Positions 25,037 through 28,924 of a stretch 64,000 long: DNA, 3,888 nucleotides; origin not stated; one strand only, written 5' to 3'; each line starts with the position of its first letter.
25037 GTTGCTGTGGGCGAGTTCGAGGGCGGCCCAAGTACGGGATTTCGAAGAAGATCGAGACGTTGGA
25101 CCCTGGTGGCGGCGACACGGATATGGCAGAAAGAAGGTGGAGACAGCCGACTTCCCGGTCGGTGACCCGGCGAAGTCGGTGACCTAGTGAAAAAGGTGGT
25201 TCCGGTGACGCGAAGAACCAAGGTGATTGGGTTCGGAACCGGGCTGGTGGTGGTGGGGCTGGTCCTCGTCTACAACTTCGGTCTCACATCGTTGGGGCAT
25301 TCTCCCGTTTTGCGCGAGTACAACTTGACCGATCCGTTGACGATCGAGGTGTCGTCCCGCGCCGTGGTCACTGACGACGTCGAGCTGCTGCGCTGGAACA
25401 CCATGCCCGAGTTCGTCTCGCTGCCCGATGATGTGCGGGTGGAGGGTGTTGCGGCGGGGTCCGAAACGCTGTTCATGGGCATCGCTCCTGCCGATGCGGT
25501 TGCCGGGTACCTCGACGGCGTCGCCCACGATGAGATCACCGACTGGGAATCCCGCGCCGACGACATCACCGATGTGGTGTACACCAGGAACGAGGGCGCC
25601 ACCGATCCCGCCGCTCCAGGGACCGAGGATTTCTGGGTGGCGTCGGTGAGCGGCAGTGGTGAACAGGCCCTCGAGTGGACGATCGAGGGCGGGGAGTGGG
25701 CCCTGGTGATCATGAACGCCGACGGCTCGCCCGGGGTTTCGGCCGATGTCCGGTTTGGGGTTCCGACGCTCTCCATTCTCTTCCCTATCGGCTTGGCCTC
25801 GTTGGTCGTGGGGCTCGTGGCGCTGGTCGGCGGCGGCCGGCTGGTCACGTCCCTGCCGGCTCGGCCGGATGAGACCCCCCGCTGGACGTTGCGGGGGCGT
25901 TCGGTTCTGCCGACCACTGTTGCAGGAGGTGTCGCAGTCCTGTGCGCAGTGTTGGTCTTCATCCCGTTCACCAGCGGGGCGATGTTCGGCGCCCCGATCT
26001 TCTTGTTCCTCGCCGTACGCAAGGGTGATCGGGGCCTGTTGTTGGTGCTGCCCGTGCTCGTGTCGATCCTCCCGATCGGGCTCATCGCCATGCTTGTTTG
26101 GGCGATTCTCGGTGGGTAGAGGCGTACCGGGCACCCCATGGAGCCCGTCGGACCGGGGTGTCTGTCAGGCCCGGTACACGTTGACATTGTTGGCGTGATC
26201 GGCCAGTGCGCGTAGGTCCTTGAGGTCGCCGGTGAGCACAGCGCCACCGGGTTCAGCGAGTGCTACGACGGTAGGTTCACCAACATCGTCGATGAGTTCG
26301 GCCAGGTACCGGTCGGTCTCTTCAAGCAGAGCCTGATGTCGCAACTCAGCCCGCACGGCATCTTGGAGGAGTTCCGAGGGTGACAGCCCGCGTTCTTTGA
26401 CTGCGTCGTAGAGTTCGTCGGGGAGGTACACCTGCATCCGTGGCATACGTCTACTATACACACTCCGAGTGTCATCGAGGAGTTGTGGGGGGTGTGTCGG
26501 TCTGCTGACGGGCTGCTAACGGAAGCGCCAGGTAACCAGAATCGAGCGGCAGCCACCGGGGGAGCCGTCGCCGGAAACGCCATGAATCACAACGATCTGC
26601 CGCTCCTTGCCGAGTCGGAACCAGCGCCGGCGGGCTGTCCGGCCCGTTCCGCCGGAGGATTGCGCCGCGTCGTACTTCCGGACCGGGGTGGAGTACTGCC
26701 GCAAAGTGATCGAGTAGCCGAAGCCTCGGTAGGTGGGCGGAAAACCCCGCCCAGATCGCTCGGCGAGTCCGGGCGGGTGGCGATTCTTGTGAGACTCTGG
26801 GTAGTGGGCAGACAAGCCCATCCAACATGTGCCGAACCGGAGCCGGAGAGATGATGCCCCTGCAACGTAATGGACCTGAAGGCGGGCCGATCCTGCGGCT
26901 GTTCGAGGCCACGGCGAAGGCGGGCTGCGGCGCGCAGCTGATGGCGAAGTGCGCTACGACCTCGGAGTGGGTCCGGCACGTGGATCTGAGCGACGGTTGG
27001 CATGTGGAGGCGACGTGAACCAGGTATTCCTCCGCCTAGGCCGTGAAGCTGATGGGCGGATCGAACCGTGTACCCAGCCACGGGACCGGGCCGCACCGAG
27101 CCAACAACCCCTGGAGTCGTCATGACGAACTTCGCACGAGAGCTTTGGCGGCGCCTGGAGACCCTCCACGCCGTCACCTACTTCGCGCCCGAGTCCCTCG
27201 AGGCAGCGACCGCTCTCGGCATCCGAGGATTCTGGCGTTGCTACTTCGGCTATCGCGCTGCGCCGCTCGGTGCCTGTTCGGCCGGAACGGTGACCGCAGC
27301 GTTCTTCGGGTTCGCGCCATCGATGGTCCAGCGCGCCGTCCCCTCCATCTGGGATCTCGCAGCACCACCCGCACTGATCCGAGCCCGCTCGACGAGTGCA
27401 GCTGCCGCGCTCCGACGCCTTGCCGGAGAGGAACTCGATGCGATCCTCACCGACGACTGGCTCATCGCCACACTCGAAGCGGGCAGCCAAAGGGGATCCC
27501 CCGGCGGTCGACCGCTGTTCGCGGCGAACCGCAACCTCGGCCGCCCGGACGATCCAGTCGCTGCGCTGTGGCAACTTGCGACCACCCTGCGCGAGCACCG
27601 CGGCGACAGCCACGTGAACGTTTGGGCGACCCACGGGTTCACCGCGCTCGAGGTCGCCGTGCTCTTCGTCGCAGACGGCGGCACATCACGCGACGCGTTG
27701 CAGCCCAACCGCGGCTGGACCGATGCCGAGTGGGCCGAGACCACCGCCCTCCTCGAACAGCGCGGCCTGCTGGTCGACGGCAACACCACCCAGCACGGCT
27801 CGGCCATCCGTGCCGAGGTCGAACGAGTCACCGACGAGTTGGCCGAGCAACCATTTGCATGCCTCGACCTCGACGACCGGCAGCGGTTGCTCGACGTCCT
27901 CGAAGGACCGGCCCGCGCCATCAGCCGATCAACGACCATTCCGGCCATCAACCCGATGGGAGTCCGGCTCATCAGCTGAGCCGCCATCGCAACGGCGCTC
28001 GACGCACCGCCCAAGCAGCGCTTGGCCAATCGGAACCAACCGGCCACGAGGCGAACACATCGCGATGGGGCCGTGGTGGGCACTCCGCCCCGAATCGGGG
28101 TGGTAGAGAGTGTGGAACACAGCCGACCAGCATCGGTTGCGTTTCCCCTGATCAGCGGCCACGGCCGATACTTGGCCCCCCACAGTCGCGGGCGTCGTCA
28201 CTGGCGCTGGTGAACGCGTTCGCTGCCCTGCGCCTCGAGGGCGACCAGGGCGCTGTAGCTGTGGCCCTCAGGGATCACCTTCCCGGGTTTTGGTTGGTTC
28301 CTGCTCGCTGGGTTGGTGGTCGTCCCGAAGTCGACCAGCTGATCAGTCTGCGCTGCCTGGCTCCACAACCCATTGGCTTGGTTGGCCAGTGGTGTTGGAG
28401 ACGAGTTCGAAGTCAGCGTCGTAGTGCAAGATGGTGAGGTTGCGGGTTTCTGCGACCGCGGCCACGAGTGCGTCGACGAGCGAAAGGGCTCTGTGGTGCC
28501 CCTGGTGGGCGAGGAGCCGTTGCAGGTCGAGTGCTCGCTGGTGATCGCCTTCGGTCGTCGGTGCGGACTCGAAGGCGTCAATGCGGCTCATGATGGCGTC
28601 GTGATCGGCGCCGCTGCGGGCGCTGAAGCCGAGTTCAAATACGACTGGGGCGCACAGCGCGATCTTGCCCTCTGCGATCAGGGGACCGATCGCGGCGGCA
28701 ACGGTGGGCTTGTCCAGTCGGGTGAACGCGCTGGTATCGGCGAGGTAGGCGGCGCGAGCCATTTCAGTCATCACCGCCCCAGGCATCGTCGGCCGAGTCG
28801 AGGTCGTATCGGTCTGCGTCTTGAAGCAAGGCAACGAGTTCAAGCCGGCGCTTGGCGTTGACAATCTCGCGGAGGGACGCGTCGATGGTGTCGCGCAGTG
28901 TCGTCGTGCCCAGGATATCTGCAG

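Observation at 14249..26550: Direct 1.2-kb segmental duplication 11.5 kb apart with reciprocal decay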

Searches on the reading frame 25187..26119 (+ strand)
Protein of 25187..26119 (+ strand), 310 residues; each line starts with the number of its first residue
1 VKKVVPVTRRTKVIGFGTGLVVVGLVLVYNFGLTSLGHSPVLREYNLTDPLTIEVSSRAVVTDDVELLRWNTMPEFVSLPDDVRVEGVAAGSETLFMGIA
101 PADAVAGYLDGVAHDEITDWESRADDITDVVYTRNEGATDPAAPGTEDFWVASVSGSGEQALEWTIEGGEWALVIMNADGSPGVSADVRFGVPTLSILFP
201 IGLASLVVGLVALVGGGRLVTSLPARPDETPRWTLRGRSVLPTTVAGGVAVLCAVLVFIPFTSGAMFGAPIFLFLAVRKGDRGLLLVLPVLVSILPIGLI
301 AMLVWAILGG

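Call 7: search_protein_families(library=pfam, proteins=[window:25187-26119:+], max_evalue=0.01)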
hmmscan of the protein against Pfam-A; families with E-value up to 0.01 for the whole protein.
window:25187-26119:+ (310 aa): 0 families

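Call 8: find_encoding_contigs(protein=window:25187-26119:+, flank=10000, max_places=6)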
Protein window:25187-26119:+ (310 aa): no gene with exactly this product is on record in the collection.

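Call 10: find_related_loci(query=window:25187-26119:+, collection=genome_contigs, flank=10000)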
Query window:25187-26119:+ (310 aa) in genome_contigs; peptide patterns used: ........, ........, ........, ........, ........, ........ (x = any residue, [..] = any of these).
114 stretches matched a pattern; 20 encode a relative of the query (tblastn E <= 1e-3); 19 distinct loci.
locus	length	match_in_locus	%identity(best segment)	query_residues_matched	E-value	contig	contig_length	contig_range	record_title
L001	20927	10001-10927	85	2-310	5e-169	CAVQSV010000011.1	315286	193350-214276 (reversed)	MAG: Ilumatobacteraceae bacterium isolate MFD09964.bin.2.183 genome assembly, contig: contig_29570, whole genome shotgun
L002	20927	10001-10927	84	2-310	7e-169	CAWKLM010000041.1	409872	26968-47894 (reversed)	MAG: Ilumatobacteraceae bacterium isolate MFD03551.bin.2.105 genome assembly, contig: contig_9213, whole genome shotgun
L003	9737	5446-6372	86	2-310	1e-156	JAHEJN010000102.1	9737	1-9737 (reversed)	MAG: Acidimicrobiales bacterium isolate Ww551 NODE_22677_length_9737_cov_14.580491, whole genome shotgun sequence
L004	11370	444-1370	84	2-310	1e-154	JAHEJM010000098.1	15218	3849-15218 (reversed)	MAG: Acidimicrobiales bacterium isolate Ww550 NODE_10230_length_15218_cov_7.145989, whole genome shotgun sequence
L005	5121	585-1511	83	2-310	6e-154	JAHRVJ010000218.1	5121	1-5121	MAG: Ilumatobacteraceae bacterium isolate DC_out45 k91_2335061, whole genome shotgun sequence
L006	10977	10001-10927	85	2-310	2e-151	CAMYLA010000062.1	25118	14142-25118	MAG: uncultured Acidimicrobiaceae bacterium isolate FCS_M_Acidobacteriota_12 genome assembly, contig: scaffold_1613, who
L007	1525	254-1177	83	2-310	2e-161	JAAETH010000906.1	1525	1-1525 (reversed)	MAG: Actinomycetes bacterium isolate Vin_2 VinG_CONTIG4273469, whole genome shotgun sequence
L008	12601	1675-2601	79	2-310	3e-145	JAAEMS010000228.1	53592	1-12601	MAG: Actinomycetes bacterium isolate Bse_12 BseG_CONTIG947001, whole genome shotgun sequence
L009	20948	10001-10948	79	2-310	5e-140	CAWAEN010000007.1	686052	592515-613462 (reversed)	MAG: uncultured Acidimicrobiia bacterium isolate MFD03551.bin.2.99 genome assembly, contig: contig_5293, whole genome sh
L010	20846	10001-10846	81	1-283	1e-139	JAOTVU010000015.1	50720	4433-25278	MAG: Acidimicrobiia bacterium isolate 13_May_SF_Bin57 13_May_SF_Bin57_scaffold_244_c2, whole genome shotgun sequence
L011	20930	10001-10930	84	1-310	3e-155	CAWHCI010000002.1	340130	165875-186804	MAG: uncultured Acidimicrobiaceae bacterium isolate MFD03551.bin.2.127 genome assembly, contig: contig_12204, whole geno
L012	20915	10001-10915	75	3-308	2e-135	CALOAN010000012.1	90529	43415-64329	MAG: uncultured actinomycete isolate LOGT_bin.0024 genome assembly, contig: contig_50519, whole genome shotgun sequence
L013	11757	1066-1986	70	2-310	1e-124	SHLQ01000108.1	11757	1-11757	MAG: Acidimicrobiales bacterium isolate MetaBAT.bin.19 NODE_1407_length_11757_cov_6.758161, whole genome shotgun sequenc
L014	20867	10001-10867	74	2-295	3e-123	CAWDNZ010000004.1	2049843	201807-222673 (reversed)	MAG: uncultured Acidimicrobiales bacterium isolate MFD03551.bin.1.131 genome assembly, contig: contig_11226, whole genom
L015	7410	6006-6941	66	1-309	4e-107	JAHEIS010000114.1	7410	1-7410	MAG: Actinomycetes bacterium isolate Ww508 NODE_36300_length_7410_cov_3.741528, whole genome shotgun sequence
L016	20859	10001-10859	80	2-295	1e-100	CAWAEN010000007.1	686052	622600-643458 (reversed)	MAG: uncultured Acidimicrobiia bacterium isolate MFD03551.bin.2.99 genome assembly, contig: contig_5293, whole genome sh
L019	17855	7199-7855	75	2-220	5e-97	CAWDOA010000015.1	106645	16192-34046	MAG: uncultured Acidimicrobiales bacterium isolate MFD03551.bin.1.105 genome assembly, contig: contig_65386, whole genom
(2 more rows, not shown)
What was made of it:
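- The closest relatives are all MAGs (call 10).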

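Call 24: search_protein_families(library=ncbifam, proteins=[window:25187-26119:+], max_evalue=0.01)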
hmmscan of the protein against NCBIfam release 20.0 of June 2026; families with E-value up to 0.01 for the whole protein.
window:25187-26119:+ (310 aa): 0 families

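Call 42: search_protein_families(library=padloc, proteins=[window:25187-26119:+], max_evalue=0.01)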
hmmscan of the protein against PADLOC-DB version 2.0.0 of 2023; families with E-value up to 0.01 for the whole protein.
window:25187-26119:+ (310 aa): 0 families

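Call 55: search_protein_families(library=pfam, proteins=[window:25187-26119:+], max_evalue=1)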
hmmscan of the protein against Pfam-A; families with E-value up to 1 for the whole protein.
window:25187-26119:+ (310 aa): 0 families

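Call 62: predict_structure(protein=window:25187-26119:+)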
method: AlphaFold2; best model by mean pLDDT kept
length: 310 residues; sequences in the alignment: 1
mean_pLDDT: 44.3   pTM: 0.29
mean pLDDT of the five models: 44.3, 44.1, 43.4, 41.6, 32.7
residues with pLDDT >= 90: 0; 70-90: 2; 50-70: 100; < 50: 208
segments of 3 or more residues with pLDDT < 50: 1-5, 34-197, 234-236, 238-241, 257-268, 270-272, 274-276
pLDDT, mean of each block of 10 residues (from residue 1): 46 59 64 45 31 26 28 28 31 35 37 34 37 40 39 37 35 40 34 45 64 63 50 48 57 51 44 50 55 63 56
secondary structure, 60 per line:
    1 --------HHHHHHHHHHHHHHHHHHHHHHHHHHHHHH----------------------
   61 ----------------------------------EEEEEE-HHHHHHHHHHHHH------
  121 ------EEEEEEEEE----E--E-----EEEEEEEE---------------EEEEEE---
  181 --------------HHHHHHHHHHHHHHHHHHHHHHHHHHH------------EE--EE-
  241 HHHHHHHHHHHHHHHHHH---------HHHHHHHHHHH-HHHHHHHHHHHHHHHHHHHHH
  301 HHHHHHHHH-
elements in order: H9-38 E95-100 H102-114 E127-135 E149-156 E172-177 H195-221 H241-258 H268-278 H280-309
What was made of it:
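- Tried and rejected: The single-sequence AlphaFold model of the membrane protein was unusable (pLDDT 44, call 62).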

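Call 71: search_protein_representatives(protein=window:25187-26119:+)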
Query: 310 residues. Proteins with E-value up to 0.001 (for the whole library): 2032; up to 1e-10: 1157; up to 1e-30: 15. The best 150 are listed.
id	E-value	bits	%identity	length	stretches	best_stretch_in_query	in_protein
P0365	3.8e-154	528.9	81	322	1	2-310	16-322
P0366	1.3e-71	257.8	67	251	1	8-221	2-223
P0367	1.4e-71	257.7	72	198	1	2-186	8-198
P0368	2.8e-65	237.0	74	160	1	152-310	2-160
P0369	1.4e-51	192.0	53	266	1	8-218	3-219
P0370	2.1e-51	191.4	83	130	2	97-195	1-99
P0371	5.2e-49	183.6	49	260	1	11-221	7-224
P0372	8.0e-48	179.7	79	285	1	4-115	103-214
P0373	9.6e-43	163.0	69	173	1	30-163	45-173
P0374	2.2e-38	148.7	56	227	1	78-219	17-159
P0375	1.3e-37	146.2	76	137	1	3-100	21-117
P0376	5.4e-37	144.1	44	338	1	14-226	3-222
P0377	2.4e-33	132.2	47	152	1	76-220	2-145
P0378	2.3e-32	128.9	39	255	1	9-220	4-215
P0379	1.0e-30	123.5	37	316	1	12-219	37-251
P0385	2.1e-28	115.9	37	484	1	9-222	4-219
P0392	5.2e-25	104.7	39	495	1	12-231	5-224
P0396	1.4e-24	103.4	37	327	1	13-220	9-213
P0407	5.7e-24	101.3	34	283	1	15-232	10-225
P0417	8.0e-23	97.6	40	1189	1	55-225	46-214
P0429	4.4e-22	95.1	38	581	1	14-220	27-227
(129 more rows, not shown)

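Call 72: search_protein_families(library=pfam, proteins=[P0365, P0376, P0378, P0379, P0385, P0392, P0417, P0429, P0396, P0407], max_evalue=0.01)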
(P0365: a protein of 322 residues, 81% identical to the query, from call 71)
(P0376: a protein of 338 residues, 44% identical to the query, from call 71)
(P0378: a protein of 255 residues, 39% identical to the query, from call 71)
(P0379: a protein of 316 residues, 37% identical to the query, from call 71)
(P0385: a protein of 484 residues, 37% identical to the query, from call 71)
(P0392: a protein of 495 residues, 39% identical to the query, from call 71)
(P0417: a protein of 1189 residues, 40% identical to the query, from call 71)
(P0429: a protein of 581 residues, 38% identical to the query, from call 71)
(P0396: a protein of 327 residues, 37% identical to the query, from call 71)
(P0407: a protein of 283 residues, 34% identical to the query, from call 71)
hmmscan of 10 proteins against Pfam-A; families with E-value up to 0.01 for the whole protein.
P0365 (322 aa): 0 families

P0376 (338 aa): 0 families

P0378 (255 aa): 0 families

P0379 (316 aa): 0 families

P0385 (484 aa): 0 families

P0392 (495 aa): 1 family
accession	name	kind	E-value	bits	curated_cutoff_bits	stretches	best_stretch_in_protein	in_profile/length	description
PF14333.11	DUF4389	-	4.3e-12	46.2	25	1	251-322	5-74/76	Domain of unknown function (DUF4389)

P0417 (1189 aa): 2 families
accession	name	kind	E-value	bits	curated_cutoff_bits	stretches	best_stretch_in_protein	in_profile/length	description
PF03176.21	MMPL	-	5.6e-29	101.6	20.5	2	937-1165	84-314/333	MMPL family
PF02460.24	Patched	-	0.0018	18.5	23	0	1025-1151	29-154/156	Patched SSD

P0429 (581 aa): 1 family
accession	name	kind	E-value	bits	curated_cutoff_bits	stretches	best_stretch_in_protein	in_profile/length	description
PF14333.11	DUF4389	-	4.9e-18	65.2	25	2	499-557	16-74/76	Domain of unknown function (DUF4389)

P0396 (327 aa): 0 families

P0407 (283 aa): 1 family
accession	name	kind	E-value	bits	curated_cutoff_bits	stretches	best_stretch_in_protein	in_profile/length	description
PF09534.15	Trp_oprn_chp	-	0.0019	18.5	29.6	0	196-231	118-155/180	Tryptophan-associated transmembrane protein (Trp_oprn_chp)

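Call 75: search_dna_similar(query=window:25187-26119:+, collection=plasmids, mode=protein, max_rows=8)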
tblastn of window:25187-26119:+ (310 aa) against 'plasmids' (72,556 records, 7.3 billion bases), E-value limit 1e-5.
Records with a match: 6; places in all: 6; records where one place covers at least 80% of the query: 0.
Best place of each record, by identity: <60% 6.
By first word of the organism name: Rhodococcus 5; Corynebacterium 1.
By predicted mobility (MOB-suite, as given by PLSDB): non-mobilizable 3; mobilizable 2; conjugative 1.
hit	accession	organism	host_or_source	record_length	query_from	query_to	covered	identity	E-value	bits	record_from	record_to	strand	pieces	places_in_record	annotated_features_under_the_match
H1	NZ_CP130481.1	Rhodococcus aetherivorans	Bacteria, whole organism,Rough variant ...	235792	45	191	47%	37.7%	6e-14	80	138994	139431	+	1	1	DUF4389 domain-containing protein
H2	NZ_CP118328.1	Rhodococcus sp. DK17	pure culture,crude oil-contaminated soil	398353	54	201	48%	36.4%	6e-16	86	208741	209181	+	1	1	DUF4389 domain-containing protein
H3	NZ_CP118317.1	Rhodococcus sp. DK180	pure culture,crude oil-contaminated soil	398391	54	201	48%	36.4%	6e-16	86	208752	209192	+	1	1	DUF4389 domain-containing protein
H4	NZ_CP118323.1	Rhodococcus sp. DK176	pure culture,crude oil-contaminated soil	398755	54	201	48%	36.4%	6e-16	86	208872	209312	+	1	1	DUF4389 domain-containing protein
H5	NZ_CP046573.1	Rhodococcus sp. WAY2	cell culture,bacterial consortium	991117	59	191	43%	33.8%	1e-13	79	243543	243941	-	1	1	DUF4389 domain-containing protein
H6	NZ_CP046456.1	Corynebacterium occultum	pure culture,soil from a small paddock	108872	93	194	33%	32.5%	4e-6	56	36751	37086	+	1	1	DUF4389 domain-containing protein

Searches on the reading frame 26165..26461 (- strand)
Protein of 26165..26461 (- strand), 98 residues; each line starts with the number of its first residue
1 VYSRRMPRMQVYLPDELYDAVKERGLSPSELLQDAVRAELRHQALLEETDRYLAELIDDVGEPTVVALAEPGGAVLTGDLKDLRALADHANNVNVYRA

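Call 7: search_protein_families(library=pfam, proteins=[window:26165-26461:-], max_evalue=0.01)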
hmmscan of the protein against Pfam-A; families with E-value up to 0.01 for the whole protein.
window:26165-26461:- (98 aa): 1 family
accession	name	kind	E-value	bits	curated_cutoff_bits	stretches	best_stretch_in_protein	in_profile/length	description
PF07878.17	RHH_5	-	0.0081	16.3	26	0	6-23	1-18/43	CopG-like RHH_1 or ribbon-helix-helix domain, RHH_5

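Call 24: search_protein_families(library=ncbifam, proteins=[window:26165-26461:-], max_evalue=0.01)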
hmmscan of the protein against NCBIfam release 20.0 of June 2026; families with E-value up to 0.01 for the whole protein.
window:26165-26461:- (98 aa): 0 families

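Call 42: search_protein_families(library=padloc, proteins=[window:26165-26461:-], max_evalue=0.01)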
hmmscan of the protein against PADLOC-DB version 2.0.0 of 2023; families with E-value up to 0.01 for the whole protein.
window:26165-26461:- (98 aa): 0 families

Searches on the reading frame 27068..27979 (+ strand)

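Call 23: search_protein_families(library=pfam, proteins=[window:27068-27979:+], max_evalue=0.01)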
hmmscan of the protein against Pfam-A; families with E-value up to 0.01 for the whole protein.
window:27068-27979:+ (303 aa): 1 family
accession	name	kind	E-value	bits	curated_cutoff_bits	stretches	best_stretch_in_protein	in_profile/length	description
PF21863.2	HTH_67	-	5e-87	292.3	27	1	23-291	1-267/268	Helix-turn-helix family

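Call 42: search_protein_families(library=padloc, proteins=[window:27068-27979:+], max_evalue=0.01)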
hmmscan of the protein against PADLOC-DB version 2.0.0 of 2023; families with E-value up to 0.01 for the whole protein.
window:27068-27979:+ (303 aa): 0 families

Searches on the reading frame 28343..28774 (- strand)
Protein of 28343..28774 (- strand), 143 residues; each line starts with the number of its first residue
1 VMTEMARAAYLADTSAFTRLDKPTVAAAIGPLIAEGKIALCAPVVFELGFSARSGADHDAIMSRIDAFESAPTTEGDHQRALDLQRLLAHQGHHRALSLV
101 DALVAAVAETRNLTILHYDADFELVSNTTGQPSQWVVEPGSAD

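Call 23: search_protein_families(library=pfam, proteins=[window:28343-28774:-], max_evalue=0.01)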
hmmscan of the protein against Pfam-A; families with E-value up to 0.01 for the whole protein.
window:28343-28774:- (143 aa): 1 family
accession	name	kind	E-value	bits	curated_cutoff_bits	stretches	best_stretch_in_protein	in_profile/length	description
PF01850.27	PIN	-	6.8e-10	40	23.6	1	10-125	1-117/120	PIN domain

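Call 24: search_protein_families(library=ncbifam, proteins=[window:28343-28774:-], max_evalue=0.01)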
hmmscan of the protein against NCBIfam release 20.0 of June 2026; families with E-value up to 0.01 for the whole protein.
window:28343-28774:- (143 aa): 1 family
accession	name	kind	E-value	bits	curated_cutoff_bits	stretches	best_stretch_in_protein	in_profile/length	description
NF047959.1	TA_toxin_VapC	equivalog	3.4e-10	40.1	80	1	11-128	2-122/125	type II toxin-antitoxin system VapC family toxin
